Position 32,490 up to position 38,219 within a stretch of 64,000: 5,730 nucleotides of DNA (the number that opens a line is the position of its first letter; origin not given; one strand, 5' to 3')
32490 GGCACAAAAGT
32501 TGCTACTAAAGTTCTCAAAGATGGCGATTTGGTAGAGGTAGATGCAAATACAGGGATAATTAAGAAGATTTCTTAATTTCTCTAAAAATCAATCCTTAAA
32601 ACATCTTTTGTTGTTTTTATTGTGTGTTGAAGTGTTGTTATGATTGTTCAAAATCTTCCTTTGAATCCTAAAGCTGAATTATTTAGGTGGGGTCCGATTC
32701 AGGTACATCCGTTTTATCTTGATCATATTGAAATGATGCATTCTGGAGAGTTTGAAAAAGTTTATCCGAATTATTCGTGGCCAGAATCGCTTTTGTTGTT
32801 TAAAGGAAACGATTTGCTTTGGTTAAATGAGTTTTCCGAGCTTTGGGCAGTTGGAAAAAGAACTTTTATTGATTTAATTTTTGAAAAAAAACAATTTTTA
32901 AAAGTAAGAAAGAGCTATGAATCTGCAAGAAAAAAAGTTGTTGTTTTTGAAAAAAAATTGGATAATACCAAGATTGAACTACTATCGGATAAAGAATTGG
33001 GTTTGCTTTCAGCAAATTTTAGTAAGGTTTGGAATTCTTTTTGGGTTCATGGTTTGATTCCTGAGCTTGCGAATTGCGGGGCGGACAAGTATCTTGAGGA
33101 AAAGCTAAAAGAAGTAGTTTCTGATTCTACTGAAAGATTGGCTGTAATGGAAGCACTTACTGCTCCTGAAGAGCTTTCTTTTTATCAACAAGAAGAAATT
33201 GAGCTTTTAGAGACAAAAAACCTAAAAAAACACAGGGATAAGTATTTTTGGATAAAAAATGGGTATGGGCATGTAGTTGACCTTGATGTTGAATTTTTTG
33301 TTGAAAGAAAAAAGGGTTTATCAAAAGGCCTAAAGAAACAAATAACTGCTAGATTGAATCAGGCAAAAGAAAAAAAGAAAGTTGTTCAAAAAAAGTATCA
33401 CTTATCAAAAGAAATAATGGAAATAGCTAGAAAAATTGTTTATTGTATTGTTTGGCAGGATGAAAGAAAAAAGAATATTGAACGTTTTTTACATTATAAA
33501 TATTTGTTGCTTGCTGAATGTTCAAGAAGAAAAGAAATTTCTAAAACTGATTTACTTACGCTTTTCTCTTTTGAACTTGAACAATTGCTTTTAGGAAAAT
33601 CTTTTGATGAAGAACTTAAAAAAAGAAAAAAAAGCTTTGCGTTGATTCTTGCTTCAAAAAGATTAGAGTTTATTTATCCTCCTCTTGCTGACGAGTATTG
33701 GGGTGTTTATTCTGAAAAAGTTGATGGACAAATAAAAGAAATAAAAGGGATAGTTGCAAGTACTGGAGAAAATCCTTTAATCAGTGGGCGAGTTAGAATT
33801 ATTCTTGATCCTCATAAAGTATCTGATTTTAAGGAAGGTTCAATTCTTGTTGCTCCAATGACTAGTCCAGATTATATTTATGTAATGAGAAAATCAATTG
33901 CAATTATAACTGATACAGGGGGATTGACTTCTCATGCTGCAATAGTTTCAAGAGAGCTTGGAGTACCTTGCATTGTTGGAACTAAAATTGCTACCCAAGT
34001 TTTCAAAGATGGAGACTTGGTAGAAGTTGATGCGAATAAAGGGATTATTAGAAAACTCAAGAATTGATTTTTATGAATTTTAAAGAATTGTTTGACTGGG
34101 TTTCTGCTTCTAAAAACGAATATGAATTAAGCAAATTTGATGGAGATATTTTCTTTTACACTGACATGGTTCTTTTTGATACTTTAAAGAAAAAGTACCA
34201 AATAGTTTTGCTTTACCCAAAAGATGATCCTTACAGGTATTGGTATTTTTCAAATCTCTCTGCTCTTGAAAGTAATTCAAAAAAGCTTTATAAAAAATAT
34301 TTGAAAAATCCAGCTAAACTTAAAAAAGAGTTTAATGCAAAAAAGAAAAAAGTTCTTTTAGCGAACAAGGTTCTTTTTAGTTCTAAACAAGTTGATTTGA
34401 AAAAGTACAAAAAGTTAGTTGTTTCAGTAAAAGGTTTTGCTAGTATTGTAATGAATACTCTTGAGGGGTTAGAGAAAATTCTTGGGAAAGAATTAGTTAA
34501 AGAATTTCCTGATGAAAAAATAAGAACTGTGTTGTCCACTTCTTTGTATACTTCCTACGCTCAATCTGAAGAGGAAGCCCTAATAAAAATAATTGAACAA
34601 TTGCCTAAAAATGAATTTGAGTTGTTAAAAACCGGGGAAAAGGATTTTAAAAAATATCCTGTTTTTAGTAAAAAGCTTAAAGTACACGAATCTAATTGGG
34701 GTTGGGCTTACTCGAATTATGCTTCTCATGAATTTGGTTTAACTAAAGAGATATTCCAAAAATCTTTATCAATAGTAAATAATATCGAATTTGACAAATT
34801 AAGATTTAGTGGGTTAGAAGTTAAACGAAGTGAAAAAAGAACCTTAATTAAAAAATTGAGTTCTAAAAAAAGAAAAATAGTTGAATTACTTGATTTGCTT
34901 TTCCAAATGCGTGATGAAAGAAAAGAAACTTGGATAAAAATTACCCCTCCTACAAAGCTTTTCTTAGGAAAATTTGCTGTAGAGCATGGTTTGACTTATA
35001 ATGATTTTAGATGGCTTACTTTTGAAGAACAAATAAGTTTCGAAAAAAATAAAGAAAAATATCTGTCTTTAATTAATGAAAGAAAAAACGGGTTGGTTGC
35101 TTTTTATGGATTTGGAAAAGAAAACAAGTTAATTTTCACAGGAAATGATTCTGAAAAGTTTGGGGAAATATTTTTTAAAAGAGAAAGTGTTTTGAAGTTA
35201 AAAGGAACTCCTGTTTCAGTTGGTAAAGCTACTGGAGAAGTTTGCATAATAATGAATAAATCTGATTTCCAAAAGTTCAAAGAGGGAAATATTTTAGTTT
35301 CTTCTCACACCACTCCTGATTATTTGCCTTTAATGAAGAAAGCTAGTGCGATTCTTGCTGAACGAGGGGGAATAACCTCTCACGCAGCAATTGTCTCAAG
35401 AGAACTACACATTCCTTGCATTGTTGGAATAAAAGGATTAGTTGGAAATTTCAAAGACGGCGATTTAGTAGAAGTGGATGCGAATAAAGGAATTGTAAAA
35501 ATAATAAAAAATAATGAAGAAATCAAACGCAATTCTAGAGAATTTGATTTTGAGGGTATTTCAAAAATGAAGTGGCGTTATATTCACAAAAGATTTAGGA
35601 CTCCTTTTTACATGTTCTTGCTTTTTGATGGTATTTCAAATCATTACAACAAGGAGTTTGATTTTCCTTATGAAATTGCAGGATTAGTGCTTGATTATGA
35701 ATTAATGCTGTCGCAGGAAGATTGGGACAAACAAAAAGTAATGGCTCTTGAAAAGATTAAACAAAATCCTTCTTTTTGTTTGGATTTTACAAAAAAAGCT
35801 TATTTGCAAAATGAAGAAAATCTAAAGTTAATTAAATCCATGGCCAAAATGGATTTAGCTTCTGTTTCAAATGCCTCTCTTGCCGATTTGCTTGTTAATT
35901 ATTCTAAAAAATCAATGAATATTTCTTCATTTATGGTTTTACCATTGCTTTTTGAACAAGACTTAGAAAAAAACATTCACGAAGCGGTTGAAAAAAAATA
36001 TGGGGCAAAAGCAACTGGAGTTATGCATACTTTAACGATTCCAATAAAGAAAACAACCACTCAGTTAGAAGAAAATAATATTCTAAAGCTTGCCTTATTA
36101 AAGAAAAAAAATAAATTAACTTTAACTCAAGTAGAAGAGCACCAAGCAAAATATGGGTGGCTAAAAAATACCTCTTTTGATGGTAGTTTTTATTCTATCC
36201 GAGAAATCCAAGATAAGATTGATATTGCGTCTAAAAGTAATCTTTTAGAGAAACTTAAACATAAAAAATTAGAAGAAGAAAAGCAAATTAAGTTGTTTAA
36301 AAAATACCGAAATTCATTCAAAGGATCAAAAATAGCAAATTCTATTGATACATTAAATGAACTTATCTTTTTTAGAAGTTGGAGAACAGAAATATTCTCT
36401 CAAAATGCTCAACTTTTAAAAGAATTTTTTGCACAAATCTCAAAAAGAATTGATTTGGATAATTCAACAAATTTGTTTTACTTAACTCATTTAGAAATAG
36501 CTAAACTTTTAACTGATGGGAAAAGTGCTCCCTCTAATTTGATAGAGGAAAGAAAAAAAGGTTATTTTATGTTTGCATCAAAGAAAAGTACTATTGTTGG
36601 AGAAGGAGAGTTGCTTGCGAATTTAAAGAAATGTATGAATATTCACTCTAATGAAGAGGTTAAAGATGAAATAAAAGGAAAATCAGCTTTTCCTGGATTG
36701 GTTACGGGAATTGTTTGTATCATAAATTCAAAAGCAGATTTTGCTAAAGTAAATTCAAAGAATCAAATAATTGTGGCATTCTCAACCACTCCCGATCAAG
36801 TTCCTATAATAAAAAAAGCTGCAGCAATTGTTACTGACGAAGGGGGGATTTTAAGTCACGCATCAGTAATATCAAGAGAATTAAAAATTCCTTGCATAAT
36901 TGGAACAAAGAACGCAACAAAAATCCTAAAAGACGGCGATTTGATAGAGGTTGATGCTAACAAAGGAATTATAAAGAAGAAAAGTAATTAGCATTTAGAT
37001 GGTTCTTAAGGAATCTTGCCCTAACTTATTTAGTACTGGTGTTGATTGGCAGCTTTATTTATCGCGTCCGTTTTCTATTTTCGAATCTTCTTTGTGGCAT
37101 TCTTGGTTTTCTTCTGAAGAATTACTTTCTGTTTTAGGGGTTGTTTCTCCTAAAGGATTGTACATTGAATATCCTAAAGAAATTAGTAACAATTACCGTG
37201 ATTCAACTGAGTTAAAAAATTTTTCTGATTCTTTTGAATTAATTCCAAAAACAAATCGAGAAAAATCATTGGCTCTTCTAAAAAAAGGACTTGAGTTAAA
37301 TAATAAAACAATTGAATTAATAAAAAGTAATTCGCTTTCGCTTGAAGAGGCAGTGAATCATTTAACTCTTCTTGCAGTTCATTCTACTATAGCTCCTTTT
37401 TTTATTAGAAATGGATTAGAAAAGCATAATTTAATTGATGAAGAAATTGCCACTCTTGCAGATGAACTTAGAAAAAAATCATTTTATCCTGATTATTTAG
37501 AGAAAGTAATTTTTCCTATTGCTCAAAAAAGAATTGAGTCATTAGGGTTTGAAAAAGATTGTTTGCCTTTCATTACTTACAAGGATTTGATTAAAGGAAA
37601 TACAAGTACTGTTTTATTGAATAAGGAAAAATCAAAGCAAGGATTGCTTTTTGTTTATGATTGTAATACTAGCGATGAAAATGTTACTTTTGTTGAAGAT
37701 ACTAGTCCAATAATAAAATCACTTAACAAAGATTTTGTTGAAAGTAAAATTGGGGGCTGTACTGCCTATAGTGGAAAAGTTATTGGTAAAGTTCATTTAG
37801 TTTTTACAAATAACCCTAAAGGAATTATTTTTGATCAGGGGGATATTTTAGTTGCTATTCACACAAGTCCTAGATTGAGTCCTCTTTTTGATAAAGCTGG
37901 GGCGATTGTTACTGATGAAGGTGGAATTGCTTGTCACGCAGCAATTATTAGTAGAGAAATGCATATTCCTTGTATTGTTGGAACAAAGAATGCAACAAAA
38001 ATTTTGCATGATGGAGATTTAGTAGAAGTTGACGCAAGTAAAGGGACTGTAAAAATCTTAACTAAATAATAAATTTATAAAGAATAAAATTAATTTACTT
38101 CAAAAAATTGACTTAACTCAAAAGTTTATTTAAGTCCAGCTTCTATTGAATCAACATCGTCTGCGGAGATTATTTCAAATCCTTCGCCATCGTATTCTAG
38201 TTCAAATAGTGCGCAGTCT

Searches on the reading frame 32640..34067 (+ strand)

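Call 71: search_protein_families(library=pfam, proteins=[window:32640-34067:+], max_evalue=0.0001)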
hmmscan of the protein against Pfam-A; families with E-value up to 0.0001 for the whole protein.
window:32640-34067:+ (475 aa): 1 family
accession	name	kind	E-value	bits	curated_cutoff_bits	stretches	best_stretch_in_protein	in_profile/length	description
PF00391.29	PEP-utilizers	-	1e-26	92.7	23.1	1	397-468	1-72/72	PEP-utilising enzyme, mobile domain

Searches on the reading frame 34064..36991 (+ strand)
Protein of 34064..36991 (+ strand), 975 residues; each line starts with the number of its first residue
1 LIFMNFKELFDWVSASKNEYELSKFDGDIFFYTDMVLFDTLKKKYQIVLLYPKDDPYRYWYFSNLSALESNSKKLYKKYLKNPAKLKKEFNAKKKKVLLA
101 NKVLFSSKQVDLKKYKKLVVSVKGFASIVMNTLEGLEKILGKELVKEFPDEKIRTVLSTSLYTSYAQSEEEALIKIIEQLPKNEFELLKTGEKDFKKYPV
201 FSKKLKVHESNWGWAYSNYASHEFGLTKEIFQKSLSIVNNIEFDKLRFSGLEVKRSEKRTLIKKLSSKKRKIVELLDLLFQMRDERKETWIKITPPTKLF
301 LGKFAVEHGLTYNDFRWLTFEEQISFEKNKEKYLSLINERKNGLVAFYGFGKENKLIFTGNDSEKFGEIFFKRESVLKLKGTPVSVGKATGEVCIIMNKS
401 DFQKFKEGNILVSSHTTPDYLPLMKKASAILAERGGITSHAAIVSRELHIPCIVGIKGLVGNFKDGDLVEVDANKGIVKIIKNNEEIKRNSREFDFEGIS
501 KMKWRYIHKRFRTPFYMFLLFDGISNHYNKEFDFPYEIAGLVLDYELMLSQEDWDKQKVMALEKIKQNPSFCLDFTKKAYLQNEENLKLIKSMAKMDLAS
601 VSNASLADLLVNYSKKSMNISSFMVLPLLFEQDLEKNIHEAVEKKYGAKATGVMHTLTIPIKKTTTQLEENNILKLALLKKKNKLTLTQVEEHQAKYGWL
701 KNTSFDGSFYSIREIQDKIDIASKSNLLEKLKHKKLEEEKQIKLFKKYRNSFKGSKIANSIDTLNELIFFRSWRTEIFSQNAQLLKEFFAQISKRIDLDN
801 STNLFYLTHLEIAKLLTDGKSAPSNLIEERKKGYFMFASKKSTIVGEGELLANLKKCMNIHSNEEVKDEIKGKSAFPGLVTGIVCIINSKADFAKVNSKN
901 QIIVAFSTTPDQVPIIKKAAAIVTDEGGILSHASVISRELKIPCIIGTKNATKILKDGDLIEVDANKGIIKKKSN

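Call 71: search_protein_families(library=pfam, proteins=[window:34064-36991:+], max_evalue=0.0001)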
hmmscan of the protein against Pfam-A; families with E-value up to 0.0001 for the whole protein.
window:34064-36991:+ (975 aa): 1 family
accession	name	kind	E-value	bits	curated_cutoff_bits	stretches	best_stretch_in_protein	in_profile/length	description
PF00391.29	PEP-utilizers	-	6e-51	170.4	23.1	2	405-476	1-72/72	PEP-utilising enzyme, mobile domain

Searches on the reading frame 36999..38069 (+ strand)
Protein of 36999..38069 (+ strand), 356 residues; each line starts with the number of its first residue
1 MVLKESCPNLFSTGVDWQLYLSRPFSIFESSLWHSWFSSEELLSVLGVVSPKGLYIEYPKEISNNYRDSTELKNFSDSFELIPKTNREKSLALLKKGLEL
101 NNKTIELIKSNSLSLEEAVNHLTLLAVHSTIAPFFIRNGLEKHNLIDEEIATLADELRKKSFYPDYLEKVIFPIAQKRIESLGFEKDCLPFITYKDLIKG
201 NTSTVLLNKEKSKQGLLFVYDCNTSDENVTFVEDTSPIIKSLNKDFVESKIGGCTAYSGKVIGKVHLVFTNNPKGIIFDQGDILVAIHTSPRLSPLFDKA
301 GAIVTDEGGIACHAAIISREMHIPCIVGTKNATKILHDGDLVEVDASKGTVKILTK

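Call 71: search_protein_families(library=pfam, proteins=[window:36999-38069:+], max_evalue=0.0001)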
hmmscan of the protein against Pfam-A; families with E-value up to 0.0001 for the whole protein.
window:36999-38069:+ (356 aa): 1 family
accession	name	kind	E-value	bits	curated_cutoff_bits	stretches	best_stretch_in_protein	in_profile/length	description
PF00391.29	PEP-utilizers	-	1.5e-25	89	23.1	1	278-349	1-72/72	PEP-utilising enzyme, mobile domain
